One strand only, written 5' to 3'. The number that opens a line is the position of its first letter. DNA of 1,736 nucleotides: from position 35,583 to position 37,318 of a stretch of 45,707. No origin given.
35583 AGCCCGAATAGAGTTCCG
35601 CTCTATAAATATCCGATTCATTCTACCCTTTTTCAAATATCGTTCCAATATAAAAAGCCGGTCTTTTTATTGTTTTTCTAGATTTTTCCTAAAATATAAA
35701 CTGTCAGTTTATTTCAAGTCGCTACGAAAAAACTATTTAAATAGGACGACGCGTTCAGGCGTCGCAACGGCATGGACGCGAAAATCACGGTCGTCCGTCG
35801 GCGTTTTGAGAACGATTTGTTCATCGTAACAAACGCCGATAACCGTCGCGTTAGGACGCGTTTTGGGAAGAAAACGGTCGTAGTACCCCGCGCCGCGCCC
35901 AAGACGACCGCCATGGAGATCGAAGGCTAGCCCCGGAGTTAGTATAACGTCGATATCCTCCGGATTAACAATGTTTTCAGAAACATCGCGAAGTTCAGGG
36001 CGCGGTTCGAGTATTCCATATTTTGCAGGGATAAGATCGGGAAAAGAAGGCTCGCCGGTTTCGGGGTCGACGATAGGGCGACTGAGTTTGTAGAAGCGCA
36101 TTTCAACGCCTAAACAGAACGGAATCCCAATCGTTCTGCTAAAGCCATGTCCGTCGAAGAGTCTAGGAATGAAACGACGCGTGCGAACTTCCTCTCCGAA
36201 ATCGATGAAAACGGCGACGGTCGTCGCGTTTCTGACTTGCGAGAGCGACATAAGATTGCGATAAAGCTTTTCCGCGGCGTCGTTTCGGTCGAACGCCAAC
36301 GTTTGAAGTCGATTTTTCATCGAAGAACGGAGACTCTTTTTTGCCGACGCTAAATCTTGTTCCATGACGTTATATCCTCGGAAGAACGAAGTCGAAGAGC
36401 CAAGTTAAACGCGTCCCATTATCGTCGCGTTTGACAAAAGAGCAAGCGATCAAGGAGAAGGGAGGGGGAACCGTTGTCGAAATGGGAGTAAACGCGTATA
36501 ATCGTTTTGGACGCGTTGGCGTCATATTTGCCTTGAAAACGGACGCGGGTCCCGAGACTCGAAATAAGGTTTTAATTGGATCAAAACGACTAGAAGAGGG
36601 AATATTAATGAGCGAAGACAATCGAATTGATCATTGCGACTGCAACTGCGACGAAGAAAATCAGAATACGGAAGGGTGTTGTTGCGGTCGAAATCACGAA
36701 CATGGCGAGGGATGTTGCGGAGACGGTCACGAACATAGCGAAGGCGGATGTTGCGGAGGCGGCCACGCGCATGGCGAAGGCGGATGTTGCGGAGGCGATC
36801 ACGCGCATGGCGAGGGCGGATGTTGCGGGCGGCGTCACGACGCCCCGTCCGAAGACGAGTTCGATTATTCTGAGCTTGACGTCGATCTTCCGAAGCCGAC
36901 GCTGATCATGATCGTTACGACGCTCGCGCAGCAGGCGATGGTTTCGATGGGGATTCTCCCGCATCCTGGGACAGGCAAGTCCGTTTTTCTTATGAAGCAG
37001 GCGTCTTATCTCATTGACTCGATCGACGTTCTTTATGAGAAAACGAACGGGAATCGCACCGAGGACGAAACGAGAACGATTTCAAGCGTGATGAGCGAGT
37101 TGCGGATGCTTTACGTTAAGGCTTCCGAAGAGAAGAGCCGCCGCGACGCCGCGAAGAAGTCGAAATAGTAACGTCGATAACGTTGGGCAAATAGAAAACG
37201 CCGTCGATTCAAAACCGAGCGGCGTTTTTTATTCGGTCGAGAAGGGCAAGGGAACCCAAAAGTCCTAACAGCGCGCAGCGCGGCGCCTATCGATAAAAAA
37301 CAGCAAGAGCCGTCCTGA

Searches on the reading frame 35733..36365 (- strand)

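Call 29: search_protein_families(library=pfam, proteins=[window:35733-36365:-], max_evalue=0.001)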
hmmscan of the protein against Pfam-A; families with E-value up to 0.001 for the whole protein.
window:35733-36365:- (210 aa): 1 family
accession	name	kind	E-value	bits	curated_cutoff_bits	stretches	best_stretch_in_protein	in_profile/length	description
PF01812.26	5-FTHF_cyc-lig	-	6.9e-32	111.3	27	1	9-203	1-186/186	5-formyltetrahydrofolate cyclo-ligase family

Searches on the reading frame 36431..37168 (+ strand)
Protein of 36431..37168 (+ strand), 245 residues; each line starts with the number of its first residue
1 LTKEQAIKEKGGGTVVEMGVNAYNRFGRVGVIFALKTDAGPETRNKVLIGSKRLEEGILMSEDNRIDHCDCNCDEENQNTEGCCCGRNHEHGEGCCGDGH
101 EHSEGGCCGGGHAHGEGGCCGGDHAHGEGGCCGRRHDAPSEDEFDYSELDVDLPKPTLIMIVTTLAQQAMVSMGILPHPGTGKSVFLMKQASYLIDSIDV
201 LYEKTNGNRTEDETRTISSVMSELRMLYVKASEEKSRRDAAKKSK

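Call 29: search_protein_families(library=pfam, proteins=[window:36431-37168:+], max_evalue=0.001)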
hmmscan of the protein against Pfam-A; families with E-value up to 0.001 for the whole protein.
window:36431-37168:+ (245 aa): 1 family
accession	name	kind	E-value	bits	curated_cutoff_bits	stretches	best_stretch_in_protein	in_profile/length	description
PF08899.16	DUF1844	-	1.5e-16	60.8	27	1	156-230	2-76/76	Domain of unknown function (DUF1844)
